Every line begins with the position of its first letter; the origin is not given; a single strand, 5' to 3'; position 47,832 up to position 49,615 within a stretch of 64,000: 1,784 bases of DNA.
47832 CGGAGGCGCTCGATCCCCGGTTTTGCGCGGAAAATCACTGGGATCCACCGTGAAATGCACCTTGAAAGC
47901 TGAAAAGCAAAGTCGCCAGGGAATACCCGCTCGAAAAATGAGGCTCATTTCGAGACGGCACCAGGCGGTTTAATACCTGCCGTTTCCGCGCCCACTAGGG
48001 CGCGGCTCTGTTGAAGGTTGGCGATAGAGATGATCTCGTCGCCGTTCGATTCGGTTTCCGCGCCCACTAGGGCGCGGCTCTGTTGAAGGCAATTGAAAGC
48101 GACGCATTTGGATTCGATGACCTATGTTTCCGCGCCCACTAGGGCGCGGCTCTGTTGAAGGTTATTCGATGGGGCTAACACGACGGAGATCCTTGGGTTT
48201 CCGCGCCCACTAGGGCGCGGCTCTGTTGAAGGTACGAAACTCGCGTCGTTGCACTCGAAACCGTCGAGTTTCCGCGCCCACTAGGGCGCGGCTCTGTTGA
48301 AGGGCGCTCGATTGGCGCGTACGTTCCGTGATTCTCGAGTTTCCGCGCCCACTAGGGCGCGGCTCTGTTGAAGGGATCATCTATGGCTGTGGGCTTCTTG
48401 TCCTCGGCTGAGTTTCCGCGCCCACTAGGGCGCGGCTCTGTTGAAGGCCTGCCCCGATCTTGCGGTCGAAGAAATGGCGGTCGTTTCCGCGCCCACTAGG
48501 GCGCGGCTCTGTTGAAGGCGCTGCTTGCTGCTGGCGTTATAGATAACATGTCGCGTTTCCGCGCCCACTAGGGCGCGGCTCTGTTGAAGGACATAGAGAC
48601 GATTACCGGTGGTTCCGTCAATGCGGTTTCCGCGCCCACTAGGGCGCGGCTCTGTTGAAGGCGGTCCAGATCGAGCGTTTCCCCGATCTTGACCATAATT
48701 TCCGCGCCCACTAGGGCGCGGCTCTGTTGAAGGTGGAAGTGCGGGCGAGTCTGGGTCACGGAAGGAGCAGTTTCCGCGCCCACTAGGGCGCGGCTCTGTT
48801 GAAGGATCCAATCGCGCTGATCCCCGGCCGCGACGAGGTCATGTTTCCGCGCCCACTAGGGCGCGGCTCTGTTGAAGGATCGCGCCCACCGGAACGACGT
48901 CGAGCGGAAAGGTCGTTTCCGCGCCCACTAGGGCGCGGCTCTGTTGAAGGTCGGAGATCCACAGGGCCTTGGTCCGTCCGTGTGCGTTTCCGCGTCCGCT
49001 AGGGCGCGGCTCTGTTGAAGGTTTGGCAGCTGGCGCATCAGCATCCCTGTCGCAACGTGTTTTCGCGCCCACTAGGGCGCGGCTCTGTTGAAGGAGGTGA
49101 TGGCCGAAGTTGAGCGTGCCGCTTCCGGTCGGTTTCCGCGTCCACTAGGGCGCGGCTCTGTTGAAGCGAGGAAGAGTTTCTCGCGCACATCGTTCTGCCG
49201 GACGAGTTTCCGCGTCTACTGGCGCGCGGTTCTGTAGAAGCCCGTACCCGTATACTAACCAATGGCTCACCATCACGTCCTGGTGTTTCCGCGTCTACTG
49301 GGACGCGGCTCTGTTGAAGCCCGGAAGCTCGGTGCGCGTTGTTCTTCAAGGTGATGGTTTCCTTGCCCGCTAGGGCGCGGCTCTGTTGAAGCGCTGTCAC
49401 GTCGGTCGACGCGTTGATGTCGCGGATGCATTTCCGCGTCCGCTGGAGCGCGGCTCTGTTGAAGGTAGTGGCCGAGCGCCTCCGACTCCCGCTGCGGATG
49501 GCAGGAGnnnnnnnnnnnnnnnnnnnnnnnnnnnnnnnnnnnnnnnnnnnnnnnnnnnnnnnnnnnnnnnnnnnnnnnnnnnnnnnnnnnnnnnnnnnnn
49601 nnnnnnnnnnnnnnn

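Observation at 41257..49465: Interference-only, compact type I-G (I-U)-like CRISPR-Cas island without cas1/cas2/cas4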

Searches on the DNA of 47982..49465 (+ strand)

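Call 49: search_dna_similar(query=window:47982-49465:+, collection=phages, mode=distant, max_evalue=1, max_rows=20)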
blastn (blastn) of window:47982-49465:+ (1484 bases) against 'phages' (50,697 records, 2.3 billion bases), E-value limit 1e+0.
Records with a match: 1; places in all: 1; records where one place covers at least 80% of the query: 0.
Best place of each record, by identity: 90-95% 1.
By first word of the organism name: Mycobacterium 1.
By host as written in the record: Mycobacterium smegmatis mc#155 1.
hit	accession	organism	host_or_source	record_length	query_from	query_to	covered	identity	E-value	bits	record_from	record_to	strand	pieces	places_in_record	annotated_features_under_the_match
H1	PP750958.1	Mycobacterium phage Farewell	Mycobacterium smegmatis mc#155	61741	1193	1223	2%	90.3%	4e-1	44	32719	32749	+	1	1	41: hypothetical protein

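Call 50: search_dna_similar(query=window:47982-49465:+, collection=plasmids, mode=distant, max_evalue=1, max_rows=20)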
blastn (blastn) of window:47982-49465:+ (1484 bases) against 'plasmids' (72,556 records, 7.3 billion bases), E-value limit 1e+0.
No match.
